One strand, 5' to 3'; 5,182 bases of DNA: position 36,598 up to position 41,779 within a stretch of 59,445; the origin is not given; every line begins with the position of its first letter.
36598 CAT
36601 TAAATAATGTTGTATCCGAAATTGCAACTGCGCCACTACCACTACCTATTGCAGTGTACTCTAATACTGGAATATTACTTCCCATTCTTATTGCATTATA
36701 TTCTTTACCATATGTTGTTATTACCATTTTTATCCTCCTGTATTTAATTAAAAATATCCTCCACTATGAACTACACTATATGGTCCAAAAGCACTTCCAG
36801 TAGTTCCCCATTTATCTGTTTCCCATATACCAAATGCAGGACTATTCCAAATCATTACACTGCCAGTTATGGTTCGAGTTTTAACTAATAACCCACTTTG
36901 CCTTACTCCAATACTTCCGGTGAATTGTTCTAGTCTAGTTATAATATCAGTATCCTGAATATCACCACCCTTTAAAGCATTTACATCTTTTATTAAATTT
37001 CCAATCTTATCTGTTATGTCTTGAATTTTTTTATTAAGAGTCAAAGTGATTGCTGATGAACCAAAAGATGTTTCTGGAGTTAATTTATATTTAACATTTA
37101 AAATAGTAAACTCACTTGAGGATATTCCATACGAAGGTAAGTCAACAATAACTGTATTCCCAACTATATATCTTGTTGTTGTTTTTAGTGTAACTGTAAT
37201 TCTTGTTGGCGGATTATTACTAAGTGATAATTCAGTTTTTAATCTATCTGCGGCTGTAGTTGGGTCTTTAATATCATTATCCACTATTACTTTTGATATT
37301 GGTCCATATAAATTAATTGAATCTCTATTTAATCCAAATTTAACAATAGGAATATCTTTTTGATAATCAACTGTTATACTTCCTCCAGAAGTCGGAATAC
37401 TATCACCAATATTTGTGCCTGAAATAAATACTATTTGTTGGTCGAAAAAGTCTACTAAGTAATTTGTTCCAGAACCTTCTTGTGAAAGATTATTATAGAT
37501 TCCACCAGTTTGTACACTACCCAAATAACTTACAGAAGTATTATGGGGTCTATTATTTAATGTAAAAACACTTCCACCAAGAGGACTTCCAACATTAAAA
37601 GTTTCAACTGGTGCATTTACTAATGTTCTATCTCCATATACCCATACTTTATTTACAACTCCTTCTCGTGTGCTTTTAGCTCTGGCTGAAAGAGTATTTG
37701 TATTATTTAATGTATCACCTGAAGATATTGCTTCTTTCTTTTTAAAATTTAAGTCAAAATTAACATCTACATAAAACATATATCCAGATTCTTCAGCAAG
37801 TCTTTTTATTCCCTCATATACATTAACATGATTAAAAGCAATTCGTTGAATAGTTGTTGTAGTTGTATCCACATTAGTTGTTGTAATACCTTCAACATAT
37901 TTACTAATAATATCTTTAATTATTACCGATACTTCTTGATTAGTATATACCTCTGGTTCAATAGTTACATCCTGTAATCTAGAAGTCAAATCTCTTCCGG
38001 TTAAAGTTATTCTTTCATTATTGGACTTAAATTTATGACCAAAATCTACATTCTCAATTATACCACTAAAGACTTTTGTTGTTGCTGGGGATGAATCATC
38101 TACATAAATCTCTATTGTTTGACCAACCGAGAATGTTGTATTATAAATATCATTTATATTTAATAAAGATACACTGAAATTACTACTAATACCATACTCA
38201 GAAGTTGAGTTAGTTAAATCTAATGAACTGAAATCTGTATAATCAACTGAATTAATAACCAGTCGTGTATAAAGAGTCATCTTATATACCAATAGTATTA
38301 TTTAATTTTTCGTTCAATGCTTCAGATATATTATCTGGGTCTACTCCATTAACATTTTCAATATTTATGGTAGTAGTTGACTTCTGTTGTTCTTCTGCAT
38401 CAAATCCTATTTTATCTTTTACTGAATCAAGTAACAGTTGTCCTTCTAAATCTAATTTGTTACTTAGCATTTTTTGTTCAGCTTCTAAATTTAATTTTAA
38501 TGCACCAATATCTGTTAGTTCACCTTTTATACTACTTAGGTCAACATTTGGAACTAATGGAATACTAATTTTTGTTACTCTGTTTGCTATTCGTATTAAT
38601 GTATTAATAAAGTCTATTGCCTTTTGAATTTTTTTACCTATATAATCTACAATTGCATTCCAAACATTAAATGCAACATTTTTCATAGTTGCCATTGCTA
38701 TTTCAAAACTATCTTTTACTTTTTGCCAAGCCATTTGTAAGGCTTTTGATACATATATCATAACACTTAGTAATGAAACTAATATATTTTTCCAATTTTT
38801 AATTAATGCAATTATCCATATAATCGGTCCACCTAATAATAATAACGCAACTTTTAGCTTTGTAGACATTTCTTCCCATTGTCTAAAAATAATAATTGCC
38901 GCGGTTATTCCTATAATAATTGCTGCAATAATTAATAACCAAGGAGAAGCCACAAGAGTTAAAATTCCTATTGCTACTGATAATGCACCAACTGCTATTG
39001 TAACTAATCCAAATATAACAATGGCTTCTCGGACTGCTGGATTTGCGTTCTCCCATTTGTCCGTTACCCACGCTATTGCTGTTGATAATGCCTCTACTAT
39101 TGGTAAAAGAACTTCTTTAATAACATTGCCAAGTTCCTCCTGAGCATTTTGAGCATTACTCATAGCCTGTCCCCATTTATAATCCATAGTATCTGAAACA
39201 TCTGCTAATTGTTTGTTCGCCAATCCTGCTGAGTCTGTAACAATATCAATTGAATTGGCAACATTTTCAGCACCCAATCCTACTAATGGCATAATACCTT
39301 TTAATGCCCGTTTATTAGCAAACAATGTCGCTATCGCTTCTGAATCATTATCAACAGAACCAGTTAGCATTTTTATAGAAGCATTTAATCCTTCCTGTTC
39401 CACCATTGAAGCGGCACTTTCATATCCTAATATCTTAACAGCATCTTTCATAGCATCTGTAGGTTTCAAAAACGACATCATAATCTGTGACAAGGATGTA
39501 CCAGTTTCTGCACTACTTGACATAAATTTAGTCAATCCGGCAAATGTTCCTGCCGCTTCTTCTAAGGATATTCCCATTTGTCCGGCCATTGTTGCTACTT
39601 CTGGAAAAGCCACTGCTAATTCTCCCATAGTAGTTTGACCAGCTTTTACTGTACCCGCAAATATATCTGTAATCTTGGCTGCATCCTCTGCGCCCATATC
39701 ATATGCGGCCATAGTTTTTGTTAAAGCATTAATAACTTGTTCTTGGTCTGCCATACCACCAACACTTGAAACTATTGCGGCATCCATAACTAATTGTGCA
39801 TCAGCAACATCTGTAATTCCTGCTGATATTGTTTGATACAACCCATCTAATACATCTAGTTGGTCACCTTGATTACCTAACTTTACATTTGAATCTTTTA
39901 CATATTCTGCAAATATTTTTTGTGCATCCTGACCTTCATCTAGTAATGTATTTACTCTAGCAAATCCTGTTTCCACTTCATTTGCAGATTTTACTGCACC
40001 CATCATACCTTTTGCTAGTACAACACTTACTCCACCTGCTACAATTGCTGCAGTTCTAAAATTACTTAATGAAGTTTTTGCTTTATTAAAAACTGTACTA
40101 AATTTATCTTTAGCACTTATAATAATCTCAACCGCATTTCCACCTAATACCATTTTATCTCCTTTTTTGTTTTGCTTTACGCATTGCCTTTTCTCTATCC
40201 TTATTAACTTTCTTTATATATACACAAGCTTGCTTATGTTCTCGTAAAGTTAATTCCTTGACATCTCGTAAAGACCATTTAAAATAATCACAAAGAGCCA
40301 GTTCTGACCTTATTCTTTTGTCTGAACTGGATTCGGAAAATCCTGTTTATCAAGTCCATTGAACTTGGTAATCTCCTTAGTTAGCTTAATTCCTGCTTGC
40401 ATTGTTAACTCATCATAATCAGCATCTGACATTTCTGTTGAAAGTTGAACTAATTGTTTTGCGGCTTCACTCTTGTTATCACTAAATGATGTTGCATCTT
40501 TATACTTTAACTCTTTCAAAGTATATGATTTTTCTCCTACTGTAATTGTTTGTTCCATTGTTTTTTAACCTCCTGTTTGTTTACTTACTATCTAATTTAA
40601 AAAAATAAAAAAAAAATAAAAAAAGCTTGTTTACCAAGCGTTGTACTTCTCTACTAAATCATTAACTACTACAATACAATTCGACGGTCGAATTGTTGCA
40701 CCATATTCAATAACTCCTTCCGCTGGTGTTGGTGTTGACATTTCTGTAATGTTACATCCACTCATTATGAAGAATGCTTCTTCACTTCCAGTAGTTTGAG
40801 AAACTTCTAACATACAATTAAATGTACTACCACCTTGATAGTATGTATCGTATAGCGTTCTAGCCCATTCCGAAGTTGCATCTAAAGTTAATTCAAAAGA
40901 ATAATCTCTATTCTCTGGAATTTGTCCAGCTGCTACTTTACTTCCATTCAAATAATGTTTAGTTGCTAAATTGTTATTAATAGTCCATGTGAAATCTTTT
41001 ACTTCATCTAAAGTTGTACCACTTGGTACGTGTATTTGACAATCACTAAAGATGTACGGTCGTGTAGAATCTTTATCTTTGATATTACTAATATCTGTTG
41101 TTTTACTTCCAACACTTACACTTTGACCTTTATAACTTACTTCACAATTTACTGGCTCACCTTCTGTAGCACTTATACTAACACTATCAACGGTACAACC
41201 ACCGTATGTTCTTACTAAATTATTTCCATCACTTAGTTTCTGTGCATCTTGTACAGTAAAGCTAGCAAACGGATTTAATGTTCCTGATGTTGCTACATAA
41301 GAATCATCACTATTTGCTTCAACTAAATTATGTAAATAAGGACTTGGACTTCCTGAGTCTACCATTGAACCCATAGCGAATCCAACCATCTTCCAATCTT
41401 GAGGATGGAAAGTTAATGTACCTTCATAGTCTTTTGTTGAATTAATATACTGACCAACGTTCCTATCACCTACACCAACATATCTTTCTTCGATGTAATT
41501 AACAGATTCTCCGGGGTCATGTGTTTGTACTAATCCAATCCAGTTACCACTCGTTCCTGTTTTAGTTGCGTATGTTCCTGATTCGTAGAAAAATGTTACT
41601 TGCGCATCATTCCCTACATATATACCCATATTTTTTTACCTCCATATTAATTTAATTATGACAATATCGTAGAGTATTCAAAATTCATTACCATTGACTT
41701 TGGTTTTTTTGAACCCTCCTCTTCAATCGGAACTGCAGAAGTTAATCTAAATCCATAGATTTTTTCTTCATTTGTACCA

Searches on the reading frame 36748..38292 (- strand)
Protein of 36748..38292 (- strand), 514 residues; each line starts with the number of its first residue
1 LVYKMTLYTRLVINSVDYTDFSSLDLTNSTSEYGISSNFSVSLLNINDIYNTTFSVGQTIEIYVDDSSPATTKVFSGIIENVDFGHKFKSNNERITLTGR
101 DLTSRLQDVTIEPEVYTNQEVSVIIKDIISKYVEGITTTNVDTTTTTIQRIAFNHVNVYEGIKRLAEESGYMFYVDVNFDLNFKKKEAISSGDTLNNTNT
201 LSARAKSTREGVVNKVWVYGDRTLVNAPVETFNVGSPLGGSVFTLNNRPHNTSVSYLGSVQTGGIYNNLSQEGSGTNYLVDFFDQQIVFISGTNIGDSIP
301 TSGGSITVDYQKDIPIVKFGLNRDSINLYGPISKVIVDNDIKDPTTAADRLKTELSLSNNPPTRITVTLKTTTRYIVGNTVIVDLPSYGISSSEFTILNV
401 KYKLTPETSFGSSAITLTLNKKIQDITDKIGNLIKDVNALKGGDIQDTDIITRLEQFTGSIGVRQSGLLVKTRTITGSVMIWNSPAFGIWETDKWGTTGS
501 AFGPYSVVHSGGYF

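Call 6: search_protein_families(library=pfam, proteins=[window:36748-38292:-], max_evalue=0.01)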
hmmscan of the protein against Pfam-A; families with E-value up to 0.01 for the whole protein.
window:36748-38292:- (514 aa): 2 families
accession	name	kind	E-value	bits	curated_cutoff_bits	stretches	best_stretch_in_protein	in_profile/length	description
PF24032.1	YQBQ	-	4.2e-06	26.8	27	0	29-191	4-155/294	YQBQ-like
PF21683.3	GpP-like_1st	-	0.0011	19.3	27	1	10-101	3-85/85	Mu phage baseplate assembly protein GpP-like, N-terminal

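Call 88: find_related_loci(query=window:36748-38289:-, collection=viral_contigs, flank=10000)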
Query window:36748-38289:- (513 aa) in viral_contigs; peptide patterns used: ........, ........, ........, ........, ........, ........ (x = any residue, [..] = any of these).
24 stretches matched a pattern, but none encodes a relative of the query by tblastn (E <= 1e-3).

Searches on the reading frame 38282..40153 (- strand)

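Call 6: search_protein_families(library=pfam, proteins=[window:38282-40153:-], max_evalue=0.01)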
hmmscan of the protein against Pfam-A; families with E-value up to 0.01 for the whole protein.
window:38282-40153:- (623 aa): 1 family
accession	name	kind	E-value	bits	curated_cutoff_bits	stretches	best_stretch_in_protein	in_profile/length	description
PF10145.14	PhageMin_Tail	-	3.4e-24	86.3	33.2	1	91-277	6-199/201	Phage-related minor tail protein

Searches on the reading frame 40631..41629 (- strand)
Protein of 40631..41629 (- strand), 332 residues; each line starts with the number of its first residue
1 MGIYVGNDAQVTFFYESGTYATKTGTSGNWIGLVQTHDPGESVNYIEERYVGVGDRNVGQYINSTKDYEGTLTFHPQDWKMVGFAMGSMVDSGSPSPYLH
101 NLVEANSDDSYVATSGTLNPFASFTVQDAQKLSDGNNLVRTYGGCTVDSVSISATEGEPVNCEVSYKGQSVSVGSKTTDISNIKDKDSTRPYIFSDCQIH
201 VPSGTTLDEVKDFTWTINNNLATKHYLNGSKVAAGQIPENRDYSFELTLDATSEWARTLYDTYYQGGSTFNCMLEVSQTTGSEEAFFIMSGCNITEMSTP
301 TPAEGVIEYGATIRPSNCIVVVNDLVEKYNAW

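Call 29: search_protein_families(library=pfam, proteins=[window:40631-41629:-], max_evalue=0.01)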
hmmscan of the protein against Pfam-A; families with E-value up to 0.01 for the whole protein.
window:40631-41629:- (332 aa): 1 family
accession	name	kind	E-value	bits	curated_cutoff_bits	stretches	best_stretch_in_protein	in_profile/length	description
PF18906.5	Phage_tube_2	-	1.5e-16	61.3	27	1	6-296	1-247/266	Phage tail tube protein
